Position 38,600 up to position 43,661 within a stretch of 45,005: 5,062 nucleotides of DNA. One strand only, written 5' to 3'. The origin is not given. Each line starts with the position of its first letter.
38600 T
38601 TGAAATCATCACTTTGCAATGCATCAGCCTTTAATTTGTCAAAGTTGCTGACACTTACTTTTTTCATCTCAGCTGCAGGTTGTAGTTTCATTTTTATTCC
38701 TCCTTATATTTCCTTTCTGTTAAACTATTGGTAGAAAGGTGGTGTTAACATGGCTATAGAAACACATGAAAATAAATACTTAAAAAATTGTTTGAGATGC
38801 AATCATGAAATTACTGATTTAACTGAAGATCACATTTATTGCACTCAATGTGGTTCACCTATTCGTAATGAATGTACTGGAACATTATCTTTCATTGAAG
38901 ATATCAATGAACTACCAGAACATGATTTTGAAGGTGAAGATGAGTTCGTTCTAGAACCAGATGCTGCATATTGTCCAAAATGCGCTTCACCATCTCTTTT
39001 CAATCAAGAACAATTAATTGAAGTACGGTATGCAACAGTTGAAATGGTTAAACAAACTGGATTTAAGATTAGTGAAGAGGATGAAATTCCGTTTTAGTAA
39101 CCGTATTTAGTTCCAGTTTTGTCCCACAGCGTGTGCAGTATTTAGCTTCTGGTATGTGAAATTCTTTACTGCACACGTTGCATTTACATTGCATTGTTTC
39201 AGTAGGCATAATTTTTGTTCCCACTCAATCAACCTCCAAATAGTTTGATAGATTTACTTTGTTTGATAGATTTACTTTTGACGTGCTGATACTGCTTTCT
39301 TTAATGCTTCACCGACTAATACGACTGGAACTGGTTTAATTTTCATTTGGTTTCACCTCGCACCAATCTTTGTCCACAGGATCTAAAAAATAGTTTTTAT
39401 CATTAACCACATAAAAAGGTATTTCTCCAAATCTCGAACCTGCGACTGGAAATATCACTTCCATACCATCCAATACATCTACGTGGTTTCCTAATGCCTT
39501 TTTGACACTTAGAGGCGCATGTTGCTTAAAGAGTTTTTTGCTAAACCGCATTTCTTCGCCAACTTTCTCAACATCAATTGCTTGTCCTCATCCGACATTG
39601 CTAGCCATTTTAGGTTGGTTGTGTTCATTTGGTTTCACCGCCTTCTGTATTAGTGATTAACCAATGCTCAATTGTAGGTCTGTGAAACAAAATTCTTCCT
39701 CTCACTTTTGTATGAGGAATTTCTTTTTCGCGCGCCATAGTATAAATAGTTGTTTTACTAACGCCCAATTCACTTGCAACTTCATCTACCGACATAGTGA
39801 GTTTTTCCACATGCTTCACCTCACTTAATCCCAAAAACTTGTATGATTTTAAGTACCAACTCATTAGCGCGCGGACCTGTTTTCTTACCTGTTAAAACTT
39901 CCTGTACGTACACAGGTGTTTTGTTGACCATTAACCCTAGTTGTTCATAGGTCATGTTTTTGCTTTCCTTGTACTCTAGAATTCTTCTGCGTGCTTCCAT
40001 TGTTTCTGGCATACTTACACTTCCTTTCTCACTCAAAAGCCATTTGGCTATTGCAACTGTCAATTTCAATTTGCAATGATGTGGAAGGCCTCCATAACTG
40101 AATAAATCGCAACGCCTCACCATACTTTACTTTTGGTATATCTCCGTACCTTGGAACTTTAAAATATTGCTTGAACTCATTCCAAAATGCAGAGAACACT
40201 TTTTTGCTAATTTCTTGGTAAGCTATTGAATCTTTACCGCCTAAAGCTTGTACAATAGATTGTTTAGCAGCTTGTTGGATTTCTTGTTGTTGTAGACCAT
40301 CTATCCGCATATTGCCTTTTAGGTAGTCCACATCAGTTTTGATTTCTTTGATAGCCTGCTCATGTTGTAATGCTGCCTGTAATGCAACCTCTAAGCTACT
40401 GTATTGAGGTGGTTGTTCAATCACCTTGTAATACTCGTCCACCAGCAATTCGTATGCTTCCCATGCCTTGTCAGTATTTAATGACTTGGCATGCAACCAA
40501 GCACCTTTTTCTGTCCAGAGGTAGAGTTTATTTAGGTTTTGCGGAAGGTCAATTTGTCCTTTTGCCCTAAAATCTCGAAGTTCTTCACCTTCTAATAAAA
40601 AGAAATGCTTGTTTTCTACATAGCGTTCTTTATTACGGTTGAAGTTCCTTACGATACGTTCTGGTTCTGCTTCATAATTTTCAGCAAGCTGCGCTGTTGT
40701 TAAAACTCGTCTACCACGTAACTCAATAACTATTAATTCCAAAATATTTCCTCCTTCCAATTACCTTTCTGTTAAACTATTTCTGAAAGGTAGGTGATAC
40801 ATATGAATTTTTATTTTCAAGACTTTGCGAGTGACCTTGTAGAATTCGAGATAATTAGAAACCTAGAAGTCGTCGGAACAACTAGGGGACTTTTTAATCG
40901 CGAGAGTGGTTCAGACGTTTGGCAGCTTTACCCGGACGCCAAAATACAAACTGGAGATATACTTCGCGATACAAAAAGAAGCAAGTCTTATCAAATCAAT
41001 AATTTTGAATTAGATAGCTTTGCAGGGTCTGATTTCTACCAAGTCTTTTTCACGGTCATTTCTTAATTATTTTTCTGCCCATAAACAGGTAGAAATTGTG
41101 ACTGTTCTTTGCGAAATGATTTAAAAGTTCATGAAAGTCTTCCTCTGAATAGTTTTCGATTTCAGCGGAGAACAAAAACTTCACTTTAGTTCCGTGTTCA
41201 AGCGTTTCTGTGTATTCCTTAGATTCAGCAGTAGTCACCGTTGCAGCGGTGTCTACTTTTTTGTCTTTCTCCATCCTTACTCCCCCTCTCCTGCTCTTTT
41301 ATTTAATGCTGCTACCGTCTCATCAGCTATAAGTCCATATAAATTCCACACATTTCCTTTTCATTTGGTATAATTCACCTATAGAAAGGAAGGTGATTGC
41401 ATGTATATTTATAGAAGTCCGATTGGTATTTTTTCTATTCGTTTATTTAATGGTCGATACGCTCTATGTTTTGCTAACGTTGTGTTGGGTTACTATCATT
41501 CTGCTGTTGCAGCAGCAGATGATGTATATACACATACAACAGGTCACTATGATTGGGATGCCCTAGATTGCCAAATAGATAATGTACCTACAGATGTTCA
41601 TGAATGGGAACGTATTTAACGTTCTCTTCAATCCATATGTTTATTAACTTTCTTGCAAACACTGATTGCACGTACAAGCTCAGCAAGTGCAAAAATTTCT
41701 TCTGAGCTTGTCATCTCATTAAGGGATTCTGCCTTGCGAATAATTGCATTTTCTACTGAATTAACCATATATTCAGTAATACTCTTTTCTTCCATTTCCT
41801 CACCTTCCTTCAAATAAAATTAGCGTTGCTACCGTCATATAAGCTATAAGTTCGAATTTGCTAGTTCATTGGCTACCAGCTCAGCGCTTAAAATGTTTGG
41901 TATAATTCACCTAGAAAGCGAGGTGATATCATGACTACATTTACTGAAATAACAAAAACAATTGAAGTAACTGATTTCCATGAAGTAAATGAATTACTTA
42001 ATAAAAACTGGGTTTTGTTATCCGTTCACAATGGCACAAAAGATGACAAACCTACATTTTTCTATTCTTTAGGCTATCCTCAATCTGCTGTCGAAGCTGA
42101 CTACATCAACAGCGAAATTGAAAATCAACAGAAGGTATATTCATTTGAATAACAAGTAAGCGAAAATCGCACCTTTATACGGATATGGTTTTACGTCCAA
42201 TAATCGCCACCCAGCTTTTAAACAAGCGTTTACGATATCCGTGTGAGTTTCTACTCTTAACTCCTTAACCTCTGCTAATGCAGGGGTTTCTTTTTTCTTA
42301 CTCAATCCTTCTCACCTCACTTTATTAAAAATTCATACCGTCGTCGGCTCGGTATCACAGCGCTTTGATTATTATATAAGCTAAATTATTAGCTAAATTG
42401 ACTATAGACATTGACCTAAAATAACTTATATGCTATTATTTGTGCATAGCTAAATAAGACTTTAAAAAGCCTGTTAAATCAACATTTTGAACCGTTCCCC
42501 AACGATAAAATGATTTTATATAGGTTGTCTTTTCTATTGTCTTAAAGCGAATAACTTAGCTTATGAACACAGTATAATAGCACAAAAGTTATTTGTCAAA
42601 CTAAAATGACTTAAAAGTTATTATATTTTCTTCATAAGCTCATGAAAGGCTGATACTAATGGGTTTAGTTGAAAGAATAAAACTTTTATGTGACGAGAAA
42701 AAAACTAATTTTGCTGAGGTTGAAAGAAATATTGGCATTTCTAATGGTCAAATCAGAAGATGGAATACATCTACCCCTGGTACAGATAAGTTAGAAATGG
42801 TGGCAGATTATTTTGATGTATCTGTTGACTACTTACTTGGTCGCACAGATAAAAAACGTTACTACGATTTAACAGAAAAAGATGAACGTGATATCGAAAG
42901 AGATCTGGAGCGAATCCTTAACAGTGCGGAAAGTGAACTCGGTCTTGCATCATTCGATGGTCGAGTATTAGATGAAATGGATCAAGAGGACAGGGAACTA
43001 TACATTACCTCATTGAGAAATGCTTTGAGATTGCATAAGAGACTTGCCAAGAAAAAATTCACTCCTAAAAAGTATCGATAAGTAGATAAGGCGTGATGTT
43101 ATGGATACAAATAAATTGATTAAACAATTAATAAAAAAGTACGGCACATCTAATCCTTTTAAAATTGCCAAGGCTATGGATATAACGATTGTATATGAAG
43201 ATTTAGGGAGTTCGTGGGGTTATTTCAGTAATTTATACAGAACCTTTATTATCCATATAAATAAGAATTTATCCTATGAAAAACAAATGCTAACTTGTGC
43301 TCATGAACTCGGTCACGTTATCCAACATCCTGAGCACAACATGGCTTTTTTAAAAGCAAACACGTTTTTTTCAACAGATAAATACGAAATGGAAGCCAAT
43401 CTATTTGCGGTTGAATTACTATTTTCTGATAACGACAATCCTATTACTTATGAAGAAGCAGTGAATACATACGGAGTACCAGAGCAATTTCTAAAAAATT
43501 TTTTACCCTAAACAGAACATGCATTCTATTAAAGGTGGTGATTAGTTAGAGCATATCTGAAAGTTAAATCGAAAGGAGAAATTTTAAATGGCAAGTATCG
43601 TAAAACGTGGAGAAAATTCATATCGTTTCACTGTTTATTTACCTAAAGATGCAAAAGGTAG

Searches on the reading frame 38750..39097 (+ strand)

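Call 29: search_protein_families(library=phrogs, proteins=[window:38750-39097:+])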
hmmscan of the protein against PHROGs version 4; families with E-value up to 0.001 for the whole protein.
window:38750-39097:+ (115 aa): 2 families
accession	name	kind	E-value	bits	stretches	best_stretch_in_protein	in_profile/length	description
phrog_19315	-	unknown function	5.9e-11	43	1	4-91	250-320/348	-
phrog_2546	-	unknown function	0.00095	20.4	0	14-45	3-31/180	-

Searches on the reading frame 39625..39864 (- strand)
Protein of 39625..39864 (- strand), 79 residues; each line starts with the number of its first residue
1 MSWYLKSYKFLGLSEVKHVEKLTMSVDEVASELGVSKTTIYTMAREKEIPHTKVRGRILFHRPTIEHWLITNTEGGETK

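Call 29: search_protein_families(library=phrogs, proteins=[window:39625-39864:-])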
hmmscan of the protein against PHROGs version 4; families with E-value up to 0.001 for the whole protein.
window:39625-39864:- (79 aa): 8 families
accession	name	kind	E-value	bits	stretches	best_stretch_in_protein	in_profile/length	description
phrog_66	-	integration and excision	1.5e-10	42.3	1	18-74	88-145/412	excisionase and transcriptional regulator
phrog_25262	-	unknown function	1.5e-08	35.6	1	21-72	32-84/106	-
phrog_15534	-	DNA, RNA and nucleotide metabolism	6.9e-07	30.7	1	19-73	39-92/93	HTH DNA binding protein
phrog_668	-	DNA, RNA and nucleotide metabolism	7.1e-06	26.8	1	17-77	57-118/181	HTH DNA binding protein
phrog_7338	-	unknown function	7.5e-06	27.1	1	17-74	24-82/87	-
phrog_4494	-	unknown function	2.4e-05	25.8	1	14-53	9-48/109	-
phrog_12527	-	integration and excision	0.00042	21.4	1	24-69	30-75/130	excisionase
phrog_1840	-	integration and excision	0.00078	20.9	1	23-69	6-53/90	excisionase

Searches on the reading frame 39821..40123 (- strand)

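Call 29: search_protein_families(library=phrogs, proteins=[window:39821-40123:-])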
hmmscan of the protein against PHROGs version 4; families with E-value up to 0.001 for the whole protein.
window:39821-40123:- (100 aa): 1 family
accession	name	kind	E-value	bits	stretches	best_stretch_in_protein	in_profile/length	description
phrog_1337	-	DNA, RNA and nucleotide metabolism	1.3e-07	32.3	1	34-98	5-69/316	DNA binding protein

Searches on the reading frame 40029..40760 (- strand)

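Call 29: search_protein_families(library=phrogs, proteins=[window:40029-40760:-])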
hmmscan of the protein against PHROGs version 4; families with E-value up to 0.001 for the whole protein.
window:40029-40760:- (243 aa): 14 families
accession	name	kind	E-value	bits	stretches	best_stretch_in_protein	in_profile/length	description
phrog_373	-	transcription regulation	8.5e-60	204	1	5-240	85-326/373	anti-repressor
phrog_463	-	transcription regulation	2.1e-32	113.6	1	9-242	15-247/250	anti-repressor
phrog_1760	-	transcription regulation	6.7e-32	112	1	11-129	12-132/232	anti-repressor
phrog_2379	-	transcription regulation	5.8e-30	105.4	1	8-132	9-140/187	anti-repressor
phrog_7755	-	transcription regulation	6.1e-30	105.6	1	8-115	123-230/282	anti-repressor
phrog_4792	-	transcription regulation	8.5e-28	98.7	1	9-114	15-123/268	anti-repressor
phrog_8244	-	unknown function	7.5e-22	79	1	18-113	19-119/383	-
phrog_1726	-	transcription regulation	5.1e-20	73.4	1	11-191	9-195/264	anti-repressor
phrog_2127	-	transcription regulation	7.5e-16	59.8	1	9-219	14-185/313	anti-repressor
phrog_4608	-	transcription regulation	3.3e-15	57.4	1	8-160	11-147/268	anti-repressor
phrog_63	-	transcription regulation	3.7e-13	50.6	1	7-188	120-284/431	anti-repressor Ant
phrog_8448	-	transcription regulation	3.1e-12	47.8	1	130-243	31-148/151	anti-repressor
phrog_377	-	transcription regulation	1.4e-10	42.4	1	18-137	19-113/213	anti-repressor Ant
phrog_2902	-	transcription regulation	0.00052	21.2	0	134-221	45-140/169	anti-repressor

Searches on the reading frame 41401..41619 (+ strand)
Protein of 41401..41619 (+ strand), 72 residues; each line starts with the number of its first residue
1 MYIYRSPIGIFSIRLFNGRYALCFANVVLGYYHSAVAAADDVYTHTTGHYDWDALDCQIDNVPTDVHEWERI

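Call 29: search_protein_families(library=phrogs, proteins=[window:41401-41619:+])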
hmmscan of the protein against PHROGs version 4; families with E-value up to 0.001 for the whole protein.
window:41401-41619:+ (72 aa): 1 family
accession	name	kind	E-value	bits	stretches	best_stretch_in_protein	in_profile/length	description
phrog_13590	-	other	1.1e-09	39.7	1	1-71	2-71/76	kinase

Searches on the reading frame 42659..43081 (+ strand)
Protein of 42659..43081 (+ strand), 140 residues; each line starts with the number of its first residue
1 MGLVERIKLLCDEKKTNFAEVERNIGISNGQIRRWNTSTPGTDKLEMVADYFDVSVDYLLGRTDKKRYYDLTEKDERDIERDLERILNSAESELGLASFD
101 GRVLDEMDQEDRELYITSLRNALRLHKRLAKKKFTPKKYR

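Call 29: search_protein_families(library=phrogs, proteins=[window:42659-43081:+])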
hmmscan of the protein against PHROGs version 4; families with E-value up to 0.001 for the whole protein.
window:42659-43081:+ (140 aa): 5 families
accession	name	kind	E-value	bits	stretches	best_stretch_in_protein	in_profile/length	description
phrog_8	-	transcription regulation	3.3e-22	80.4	1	2-96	76-150/346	transcriptional regulator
phrog_18248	-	transcription regulation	1.4e-09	38.5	1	1-70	1-70/264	transcriptional regulator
phrog_1994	-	DNA, RNA and nucleotide metabolism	3.4e-07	31.3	1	5-83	2-83/170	DNA binding protein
phrog_4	-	transcription regulation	8.1e-07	29.3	1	3-81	137-216/400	transcriptional repressor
phrog_2967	-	transcription regulation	5.2e-05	23.9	1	4-89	12-93/225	transcriptional regulator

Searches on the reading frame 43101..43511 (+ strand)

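Call 29: search_protein_families(library=phrogs, proteins=[window:43101-43511:+])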
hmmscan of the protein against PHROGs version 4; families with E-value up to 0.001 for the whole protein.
window:43101-43511:+ (136 aa): 6 families
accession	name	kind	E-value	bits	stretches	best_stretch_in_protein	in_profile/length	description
phrog_87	-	other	6.6e-28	99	1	3-134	21-160/227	metallo-protease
phrog_1914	-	unknown function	1.2e-08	35.9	1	48-112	80-146/222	-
phrog_2439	-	transcription regulation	3.4e-07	30.5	1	47-108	181-240/367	transcriptional regulator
phrog_19315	-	unknown function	4.7e-07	30.2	1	2-110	33-147/348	-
phrog_20936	-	unknown function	8.2e-06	27.1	1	24-75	2-55/91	-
phrog_1516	-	unknown function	0.00055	20.6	1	37-108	62-140/227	-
